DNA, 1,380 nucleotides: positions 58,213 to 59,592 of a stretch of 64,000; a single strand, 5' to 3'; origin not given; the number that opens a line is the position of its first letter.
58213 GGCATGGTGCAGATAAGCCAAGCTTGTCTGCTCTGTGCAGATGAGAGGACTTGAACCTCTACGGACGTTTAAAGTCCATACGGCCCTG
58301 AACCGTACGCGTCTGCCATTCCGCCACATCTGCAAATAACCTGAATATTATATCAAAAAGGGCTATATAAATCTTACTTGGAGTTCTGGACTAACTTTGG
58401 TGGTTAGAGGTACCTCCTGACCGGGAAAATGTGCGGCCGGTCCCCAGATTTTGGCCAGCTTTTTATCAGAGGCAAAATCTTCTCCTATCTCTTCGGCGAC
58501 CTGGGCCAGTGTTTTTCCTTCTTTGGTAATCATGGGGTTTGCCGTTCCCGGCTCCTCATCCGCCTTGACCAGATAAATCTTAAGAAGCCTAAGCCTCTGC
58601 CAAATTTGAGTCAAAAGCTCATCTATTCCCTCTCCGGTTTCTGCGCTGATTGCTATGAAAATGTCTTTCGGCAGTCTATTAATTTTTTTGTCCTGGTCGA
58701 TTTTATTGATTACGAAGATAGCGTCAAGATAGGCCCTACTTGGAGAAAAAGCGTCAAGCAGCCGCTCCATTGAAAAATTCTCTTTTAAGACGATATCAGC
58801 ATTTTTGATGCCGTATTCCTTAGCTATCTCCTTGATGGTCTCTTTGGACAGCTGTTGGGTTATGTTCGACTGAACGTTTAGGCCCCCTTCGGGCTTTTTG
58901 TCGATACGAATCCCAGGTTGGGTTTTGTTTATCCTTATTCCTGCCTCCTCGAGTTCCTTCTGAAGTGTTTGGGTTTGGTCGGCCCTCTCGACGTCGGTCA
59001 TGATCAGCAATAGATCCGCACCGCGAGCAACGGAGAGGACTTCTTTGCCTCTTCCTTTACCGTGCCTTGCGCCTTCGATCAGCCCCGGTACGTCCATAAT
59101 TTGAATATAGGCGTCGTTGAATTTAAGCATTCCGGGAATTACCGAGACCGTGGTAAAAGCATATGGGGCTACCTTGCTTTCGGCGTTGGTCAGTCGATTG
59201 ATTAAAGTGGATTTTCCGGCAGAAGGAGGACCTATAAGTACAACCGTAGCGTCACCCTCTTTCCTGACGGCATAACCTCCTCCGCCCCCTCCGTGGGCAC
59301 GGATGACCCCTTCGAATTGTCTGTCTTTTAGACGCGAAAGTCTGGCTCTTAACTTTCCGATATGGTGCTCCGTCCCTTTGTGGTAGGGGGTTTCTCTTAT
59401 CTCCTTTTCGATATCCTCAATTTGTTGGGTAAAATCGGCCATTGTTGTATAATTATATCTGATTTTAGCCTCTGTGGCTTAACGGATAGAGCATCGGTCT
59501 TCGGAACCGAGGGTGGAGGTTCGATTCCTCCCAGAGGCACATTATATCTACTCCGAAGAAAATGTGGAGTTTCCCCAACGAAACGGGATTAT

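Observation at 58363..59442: DRG/Rbg1-type GTPase (normally archaeo-eukaryotic) in a bacterial gene context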

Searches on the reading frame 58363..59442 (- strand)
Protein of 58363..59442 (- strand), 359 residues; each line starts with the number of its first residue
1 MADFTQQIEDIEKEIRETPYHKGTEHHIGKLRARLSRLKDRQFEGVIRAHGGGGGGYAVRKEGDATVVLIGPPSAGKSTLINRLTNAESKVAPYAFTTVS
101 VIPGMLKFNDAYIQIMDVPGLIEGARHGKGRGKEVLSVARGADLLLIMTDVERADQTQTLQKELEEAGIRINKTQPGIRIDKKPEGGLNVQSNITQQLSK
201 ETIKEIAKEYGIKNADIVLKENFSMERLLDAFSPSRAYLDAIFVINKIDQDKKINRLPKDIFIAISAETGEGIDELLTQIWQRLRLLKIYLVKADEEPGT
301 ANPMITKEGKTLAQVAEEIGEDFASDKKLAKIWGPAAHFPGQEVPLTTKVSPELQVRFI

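Call 4: search_protein_families(library=pfam, proteins=[window:58363-59442:-], max_evalue=0.01)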
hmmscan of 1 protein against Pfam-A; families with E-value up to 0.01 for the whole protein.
window:58363-59442:- (359 aa): 14 families
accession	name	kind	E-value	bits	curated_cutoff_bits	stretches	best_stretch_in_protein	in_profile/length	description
PF16897.10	MMR_HSR1_Xtn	-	7.7e-25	87.4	35.2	1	186-286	2-106/106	C-terminal region of MMR_HSR1 domain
PF01926.29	MMR_HSR1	-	8.4e-24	84.3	21.9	1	66-170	1-102/113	50S ribosome-binding GTPase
PF02421.24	FeoB_N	-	1.6e-12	47.6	27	1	66-122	2-58/156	Ferrous iron transport protein B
PF00350.29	Dynamin_N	-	1.3e-06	29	27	0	67-88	1-22/168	Dynamin family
PF13521.12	AAA_28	-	3.5e-05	24.5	27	1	67-96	2-32/164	AAA domain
PF03193.22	RsgA_GTPase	-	0.00041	20.7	30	0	64-87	106-129/174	RsgA GTPase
PF00009.33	GTP_EFTU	-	0.00086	19.4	26.5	0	66-91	5-30/188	Elongation factor Tu GTP binding domain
PF02824.27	TGS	-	0.0011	19.4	22.2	1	306-356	13-56/60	TGS domain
PF04548.22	AIG1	-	0.0013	18.6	27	1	66-157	2-99/212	AIG1 family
PF03308.22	MeaB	-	0.0016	18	23.1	0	61-86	29-55/273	Methylmalonyl Co-A mutase-associated GTPase MeaB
PF19275.4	HflX_C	-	0.0026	18.2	26.4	1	261-284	11-34/102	HflX C-terminal domain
PF13401.12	AAA_22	-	0.0041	17.9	27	0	63-95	4-33/130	AAA domain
PF09439.16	SRPRB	-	0.0042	16.9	25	0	65-120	4-55/178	Signal recognition particle receptor beta subunit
PF12631.12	MnmE_helical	-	0.0091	16.6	40.1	0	23-286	66-136/211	MnmE helical domain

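Call 5: search_protein_families(library=ncbifam, proteins=[window:58363-59442:-], max_evalue=0.01)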
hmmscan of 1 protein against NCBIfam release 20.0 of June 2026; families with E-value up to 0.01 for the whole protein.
window:58363-59442:- (359 aa): 25 families
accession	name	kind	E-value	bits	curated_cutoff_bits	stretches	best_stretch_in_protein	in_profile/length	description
NF008955.0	PRK12297.1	equivalog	1.8e-26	93.1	406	1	65-165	160-267/429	GTPase ObgE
NF008956.1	PRK12299.1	equivalog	4e-26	91.8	300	1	65-183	159-279/327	GTPase ObgE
TIGR02729.1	Obg_CgtA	equivalog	1.5e-25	89.9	280.25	1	65-202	158-302/329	Obg family GTPase CgtA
TIGR00231.1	small_GTP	domain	3.1e-19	69.3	42.5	1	64-208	3-157/164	GTP-binding protein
NF008954.1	PRK12296.1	equivalog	1.7e-17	63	377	1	65-150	160-245/470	GTPase ObgE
NF003661.0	PRK05291.1-3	equivalog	9.9e-16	58.1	380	1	66-284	218-370/448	tRNA uridine-5-carboxymethylaminomethyl(34) synthesis GTPase MnmE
NF000908.1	PRK00089.1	equivalog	1.7e-14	53.8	237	1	66-210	5-152/291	GTPase Era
TIGR00436.1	era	equivalog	1.9e-11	43.8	116.25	1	67-181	3-120/270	GTPase Era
NF007171.0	PRK09602.1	subfamily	2.4e-11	43.1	387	2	113-152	75-114/397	YchF-related putative GTPase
TIGR03594.1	GTPase_EngA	equivalog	7.3e-11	41.7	306.7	1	66-151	177-267/432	ribosome biogenesis GTPase Der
TIGR00437.1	feoB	equivalog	1.3e-09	37.3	315.65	1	71-121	1-51/594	ferrous iron transport protein B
TIGR03156.1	GTP_HflX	equivalog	1.7e-09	37.1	216.75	1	61-165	186-295/351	GTPase HflX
TIGR03918.1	GTP_HydF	equivalog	2.7e-08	33.1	325.55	1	66-173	9-120/392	[FeFe] hydrogenase H-cluster maturation GTPase HydF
TIGR00450.1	mnmE_trmE_thdF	equivalog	6.6e-08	32.1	252.6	1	60-162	206-314/446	tRNA uridine-5-carboxymethylaminomethyl(34) synthesis GTPase MnmE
NF008280.0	PRK11058.1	equivalog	8.1e-07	28.2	441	1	57-151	190-286/426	ribosome rescue GTPase HflX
TIGR00092.1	TIGR00092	equivalog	5e-06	25.9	279.2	1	69-145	7-101/368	redox-regulated ATPase YchF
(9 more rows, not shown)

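Call 6: search_solved_structures(query=window:58363-59442:-, show_alignments=2)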
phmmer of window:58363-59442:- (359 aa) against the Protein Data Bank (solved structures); distinct sequences matched with E-value up to 0.001: 63 (the best 60 are shown).
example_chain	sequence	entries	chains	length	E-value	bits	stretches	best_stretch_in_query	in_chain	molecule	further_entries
7nrc_So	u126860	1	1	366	9.5e-71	242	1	7-352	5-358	Ribosome-interacting GTPase 2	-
4a9a_A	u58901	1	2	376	8.8e-66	225.7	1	4-346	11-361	RIBOSOME-INTERACTING GTPASE 1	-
7rr5_R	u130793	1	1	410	1.2e-65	225.3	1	4-346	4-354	Ribosome-interacting GTPase 1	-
1udx_A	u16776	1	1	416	9.4e-15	58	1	65-164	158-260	the GTP-binding protein Obg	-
9e9c_t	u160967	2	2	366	4.6e-13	52.4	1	65-152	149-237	GTP-binding protein 10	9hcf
1lnz_A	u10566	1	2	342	8.4e-13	51.5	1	65-183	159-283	SPO0B-associated GTP-binding protein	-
7oi6_y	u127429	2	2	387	9.3e-13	51.4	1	65-152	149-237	GTP-binding protein 10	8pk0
4csu_9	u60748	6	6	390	2.1e-12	50.2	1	65-161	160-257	GTPASE OBGE/CGTA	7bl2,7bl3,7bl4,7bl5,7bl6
5m04_A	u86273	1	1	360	1.1e-11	47.9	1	66-161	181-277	GTPase ObgE/CgtA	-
7odt_t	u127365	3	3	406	1.1e-10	44.5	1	68-165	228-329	Mitochondrial ribosome-associated GTPase 2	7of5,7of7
7o9k_G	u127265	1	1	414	1.2e-10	44.5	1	68-165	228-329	Mitochondrial ribosome-associated GTPase 2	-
2e87_A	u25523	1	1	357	1.8e-08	37.3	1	66-125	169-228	Hypothetical protein PH1320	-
6lss_4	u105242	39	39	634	3.6e-08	36.3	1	65-126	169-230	Nucleolar GTP-binding protein 1 | GTP-binding protein 4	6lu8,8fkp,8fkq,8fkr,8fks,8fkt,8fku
3w5i_A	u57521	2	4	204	2.3e-07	33.7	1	67-212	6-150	Ferrous iron transport protein B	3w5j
8i9r_CH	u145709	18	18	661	3.2e-07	33.2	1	65-124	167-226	Nucleolar GTP-binding protein 1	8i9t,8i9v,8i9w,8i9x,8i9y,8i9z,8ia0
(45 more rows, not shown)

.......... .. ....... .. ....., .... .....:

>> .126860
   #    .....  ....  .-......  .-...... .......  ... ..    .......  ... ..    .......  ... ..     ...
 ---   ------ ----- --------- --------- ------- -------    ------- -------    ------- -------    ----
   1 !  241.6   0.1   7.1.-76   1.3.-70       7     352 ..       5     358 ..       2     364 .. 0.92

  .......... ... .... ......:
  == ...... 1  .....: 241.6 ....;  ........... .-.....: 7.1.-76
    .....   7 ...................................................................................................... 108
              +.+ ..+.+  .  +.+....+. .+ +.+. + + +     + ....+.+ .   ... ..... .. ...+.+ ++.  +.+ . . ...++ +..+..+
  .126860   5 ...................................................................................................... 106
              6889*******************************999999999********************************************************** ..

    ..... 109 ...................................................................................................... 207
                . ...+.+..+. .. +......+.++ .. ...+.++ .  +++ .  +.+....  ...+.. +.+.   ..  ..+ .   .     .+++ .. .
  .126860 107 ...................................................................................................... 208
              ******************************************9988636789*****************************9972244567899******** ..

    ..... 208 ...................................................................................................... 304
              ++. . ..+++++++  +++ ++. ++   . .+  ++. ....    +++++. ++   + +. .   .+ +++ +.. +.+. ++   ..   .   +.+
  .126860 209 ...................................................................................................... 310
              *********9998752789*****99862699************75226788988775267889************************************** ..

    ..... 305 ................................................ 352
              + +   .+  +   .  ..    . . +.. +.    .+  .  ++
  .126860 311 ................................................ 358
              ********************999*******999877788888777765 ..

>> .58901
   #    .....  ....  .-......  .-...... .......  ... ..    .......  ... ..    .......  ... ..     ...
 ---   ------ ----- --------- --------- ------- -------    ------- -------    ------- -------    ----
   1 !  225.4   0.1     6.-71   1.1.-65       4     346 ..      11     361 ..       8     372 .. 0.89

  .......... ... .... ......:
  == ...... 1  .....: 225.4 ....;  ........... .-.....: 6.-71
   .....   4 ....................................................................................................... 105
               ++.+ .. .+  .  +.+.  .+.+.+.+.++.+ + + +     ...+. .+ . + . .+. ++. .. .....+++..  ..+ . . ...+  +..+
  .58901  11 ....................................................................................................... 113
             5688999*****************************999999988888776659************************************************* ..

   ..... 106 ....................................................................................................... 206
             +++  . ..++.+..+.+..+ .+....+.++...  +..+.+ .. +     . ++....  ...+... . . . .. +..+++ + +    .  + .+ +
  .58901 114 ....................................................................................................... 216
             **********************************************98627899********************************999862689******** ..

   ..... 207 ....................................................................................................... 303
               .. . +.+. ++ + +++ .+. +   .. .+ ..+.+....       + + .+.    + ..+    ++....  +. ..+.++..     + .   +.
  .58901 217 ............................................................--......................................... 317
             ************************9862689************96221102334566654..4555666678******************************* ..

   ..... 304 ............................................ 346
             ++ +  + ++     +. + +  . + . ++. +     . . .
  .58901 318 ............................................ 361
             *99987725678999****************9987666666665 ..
